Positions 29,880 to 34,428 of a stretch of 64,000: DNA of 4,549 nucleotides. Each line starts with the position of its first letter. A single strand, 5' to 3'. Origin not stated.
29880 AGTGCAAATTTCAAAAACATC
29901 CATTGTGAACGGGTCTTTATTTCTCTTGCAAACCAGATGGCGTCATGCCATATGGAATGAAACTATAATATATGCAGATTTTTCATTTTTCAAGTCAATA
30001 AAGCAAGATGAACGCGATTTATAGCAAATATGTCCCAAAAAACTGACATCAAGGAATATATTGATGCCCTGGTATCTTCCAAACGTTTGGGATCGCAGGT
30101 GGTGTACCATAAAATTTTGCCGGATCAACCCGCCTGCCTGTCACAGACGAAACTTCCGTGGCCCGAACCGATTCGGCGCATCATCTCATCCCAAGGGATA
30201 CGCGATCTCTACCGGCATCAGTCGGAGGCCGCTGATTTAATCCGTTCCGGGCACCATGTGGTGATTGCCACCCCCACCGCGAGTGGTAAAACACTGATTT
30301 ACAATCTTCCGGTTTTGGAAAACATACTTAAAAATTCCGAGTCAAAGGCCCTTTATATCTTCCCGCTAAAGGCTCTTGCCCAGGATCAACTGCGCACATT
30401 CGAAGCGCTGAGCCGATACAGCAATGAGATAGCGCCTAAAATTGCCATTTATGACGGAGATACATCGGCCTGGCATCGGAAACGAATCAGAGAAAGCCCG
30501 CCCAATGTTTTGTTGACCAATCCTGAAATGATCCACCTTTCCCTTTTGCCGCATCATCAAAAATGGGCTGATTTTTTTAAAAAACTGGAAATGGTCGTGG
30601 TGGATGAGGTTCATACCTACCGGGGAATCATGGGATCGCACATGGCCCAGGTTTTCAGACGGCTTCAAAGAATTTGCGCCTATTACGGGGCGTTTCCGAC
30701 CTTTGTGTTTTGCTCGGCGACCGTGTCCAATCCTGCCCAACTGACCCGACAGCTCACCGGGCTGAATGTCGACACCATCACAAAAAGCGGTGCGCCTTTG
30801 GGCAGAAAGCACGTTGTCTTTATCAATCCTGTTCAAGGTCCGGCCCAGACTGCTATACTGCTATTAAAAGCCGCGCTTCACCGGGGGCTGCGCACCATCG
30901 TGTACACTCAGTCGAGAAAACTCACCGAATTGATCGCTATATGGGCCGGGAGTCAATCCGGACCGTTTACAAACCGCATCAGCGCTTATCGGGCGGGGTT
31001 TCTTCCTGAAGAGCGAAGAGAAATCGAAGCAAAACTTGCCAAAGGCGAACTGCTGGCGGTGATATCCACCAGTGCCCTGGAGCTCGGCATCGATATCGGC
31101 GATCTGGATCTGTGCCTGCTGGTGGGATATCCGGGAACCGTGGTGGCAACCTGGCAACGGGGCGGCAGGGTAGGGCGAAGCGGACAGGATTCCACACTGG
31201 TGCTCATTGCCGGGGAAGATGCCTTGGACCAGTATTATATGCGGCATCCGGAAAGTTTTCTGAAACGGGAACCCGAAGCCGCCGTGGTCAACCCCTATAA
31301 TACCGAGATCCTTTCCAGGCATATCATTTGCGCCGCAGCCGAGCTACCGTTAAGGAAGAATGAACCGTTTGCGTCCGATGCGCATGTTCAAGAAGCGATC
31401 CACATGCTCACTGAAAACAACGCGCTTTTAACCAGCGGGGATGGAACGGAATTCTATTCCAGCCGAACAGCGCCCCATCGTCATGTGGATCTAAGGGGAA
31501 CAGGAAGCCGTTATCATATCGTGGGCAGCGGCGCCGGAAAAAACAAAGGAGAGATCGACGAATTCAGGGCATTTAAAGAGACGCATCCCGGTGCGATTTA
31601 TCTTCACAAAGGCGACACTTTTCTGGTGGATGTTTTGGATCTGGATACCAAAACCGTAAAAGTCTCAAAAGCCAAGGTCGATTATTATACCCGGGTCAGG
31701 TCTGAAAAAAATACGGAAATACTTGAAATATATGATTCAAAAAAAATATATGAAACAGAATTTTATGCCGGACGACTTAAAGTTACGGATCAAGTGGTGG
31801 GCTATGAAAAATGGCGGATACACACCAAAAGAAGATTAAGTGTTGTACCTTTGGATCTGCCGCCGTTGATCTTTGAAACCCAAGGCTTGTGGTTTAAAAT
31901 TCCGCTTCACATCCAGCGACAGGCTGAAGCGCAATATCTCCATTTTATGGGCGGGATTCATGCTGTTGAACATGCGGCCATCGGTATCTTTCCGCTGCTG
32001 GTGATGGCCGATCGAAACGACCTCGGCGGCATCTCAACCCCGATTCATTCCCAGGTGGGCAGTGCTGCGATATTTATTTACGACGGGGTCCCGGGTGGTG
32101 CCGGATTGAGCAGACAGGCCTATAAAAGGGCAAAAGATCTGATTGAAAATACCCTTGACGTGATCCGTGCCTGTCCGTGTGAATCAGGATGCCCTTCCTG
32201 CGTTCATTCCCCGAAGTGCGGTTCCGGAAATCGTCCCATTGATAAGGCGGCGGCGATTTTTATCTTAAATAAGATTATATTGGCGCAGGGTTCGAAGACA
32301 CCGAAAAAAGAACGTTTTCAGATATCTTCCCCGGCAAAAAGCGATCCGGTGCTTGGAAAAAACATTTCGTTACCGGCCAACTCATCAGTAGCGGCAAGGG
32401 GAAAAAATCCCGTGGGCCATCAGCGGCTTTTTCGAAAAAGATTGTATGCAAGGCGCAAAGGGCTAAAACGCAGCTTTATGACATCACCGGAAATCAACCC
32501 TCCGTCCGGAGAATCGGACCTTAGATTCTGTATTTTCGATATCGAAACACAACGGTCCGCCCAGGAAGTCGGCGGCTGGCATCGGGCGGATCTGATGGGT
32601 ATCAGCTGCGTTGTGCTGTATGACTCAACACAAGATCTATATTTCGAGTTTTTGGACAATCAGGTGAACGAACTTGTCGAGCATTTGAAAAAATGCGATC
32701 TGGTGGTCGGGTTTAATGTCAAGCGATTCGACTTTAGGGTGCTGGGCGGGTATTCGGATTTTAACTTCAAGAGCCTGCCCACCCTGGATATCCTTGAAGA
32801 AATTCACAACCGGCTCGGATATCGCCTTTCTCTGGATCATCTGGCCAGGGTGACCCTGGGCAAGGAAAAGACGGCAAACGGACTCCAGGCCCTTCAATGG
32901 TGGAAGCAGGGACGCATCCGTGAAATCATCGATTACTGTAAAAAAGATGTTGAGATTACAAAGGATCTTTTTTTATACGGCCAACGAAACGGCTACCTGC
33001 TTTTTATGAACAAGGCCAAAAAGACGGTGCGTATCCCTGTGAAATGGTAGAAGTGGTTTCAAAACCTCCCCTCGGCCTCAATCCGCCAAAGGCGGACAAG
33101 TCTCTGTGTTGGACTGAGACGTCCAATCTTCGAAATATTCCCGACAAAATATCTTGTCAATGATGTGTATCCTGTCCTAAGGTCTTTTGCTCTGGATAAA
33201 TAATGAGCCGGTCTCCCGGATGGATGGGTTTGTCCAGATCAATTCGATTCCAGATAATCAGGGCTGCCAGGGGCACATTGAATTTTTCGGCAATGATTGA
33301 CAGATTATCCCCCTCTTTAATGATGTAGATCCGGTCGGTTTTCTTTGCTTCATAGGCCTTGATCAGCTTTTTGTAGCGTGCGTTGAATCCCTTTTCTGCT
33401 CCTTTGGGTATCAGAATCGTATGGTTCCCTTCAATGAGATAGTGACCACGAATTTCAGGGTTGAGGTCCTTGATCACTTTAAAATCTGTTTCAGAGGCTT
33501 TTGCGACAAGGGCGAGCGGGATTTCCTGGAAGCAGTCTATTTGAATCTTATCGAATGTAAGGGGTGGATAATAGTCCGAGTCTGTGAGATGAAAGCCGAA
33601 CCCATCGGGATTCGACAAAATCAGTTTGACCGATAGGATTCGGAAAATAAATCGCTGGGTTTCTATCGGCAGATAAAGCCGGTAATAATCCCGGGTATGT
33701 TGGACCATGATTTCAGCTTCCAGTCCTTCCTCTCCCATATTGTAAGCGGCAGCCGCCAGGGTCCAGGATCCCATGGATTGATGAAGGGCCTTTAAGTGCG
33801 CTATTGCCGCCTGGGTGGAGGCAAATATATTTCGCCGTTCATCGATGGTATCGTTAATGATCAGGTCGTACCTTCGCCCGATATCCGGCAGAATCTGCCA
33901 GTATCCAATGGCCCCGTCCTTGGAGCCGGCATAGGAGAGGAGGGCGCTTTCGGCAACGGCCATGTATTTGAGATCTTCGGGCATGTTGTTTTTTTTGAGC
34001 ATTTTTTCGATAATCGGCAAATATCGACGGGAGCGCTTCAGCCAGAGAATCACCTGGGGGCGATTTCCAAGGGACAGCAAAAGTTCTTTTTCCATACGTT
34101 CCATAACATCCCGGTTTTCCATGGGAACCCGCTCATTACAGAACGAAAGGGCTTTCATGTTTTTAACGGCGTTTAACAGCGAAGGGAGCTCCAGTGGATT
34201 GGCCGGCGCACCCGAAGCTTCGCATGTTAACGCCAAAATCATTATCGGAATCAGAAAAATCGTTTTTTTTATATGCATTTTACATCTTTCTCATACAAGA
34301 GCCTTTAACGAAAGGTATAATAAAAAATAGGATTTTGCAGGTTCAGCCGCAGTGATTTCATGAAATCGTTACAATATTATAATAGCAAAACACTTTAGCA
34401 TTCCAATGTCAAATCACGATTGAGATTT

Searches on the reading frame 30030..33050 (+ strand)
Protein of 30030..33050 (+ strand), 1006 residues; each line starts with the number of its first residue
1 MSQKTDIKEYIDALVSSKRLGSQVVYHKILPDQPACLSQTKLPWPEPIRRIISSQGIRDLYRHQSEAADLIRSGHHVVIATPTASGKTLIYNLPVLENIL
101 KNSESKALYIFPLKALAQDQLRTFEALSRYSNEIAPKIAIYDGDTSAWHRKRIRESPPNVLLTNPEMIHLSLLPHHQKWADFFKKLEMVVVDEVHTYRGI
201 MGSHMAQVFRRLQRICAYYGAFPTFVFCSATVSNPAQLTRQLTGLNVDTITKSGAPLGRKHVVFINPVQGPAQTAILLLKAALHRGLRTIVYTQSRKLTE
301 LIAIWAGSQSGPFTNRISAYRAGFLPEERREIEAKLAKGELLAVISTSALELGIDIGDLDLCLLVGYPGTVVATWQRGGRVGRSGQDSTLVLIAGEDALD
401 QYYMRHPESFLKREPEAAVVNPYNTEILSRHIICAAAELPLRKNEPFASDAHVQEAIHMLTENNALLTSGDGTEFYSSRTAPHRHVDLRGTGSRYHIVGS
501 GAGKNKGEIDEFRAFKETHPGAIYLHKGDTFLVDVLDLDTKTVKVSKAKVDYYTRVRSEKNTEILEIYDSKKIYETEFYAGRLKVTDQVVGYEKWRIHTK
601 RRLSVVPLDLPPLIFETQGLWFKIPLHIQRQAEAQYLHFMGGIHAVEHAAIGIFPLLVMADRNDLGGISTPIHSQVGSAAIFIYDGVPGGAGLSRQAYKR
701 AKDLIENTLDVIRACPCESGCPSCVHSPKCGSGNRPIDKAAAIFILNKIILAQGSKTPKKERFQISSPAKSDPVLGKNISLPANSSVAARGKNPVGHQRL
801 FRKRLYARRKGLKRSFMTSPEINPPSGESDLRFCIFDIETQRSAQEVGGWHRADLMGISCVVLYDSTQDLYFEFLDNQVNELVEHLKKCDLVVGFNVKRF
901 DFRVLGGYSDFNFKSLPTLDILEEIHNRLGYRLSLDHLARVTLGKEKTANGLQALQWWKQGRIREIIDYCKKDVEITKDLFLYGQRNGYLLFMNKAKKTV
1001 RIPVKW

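Call 23: search_protein_families(library=pfam, proteins=[window:30030-33050:+], max_evalue=0.0001)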
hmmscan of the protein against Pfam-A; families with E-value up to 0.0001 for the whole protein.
window:30030-33050:+ (1006 aa): 6 families
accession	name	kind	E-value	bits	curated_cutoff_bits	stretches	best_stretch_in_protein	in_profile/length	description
PF00270.35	DEAD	-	6.4e-32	111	26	1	62-235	2-164/167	DEAD/DEAH box helicase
PF09369.15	MZB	-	4.1e-24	85.5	24.2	1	646-725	1-80/80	MrfA Zn-binding domain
PF00271.37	Helicase_C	-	2.8e-13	50.5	23.5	1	282-385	11-110/110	Helicase conserved C-terminal domain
PF04851.21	ResIII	-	6.2e-08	33.2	22.5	1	60-199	4-139/164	Type III restriction enzyme, res subunit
PF22982.3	WHD_HRQ1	-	2.8e-07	31.9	27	1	420-491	1-70/70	ATP-dependent helicase HRQ1, winged helix domain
PF13482.12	RNase_H_2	-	2.8e-07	31.1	22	1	835-980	2-160/165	RNase_H superfamily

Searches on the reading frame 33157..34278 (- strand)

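Call 23: search_protein_families(library=pfam, proteins=[window:33157-34278:-], max_evalue=0.0001)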
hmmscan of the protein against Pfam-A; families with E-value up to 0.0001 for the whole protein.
window:33157-34278:- (373 aa): 2 families
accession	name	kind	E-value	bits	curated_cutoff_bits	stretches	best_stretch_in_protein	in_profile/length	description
PF01464.25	SLT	-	3.6e-17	62.5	21.3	1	89-190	3-105/117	Transglycosylase SLT domain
PF01476.26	LysM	-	7.3e-12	45.5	20.9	1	318-360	1-42/43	LysM domain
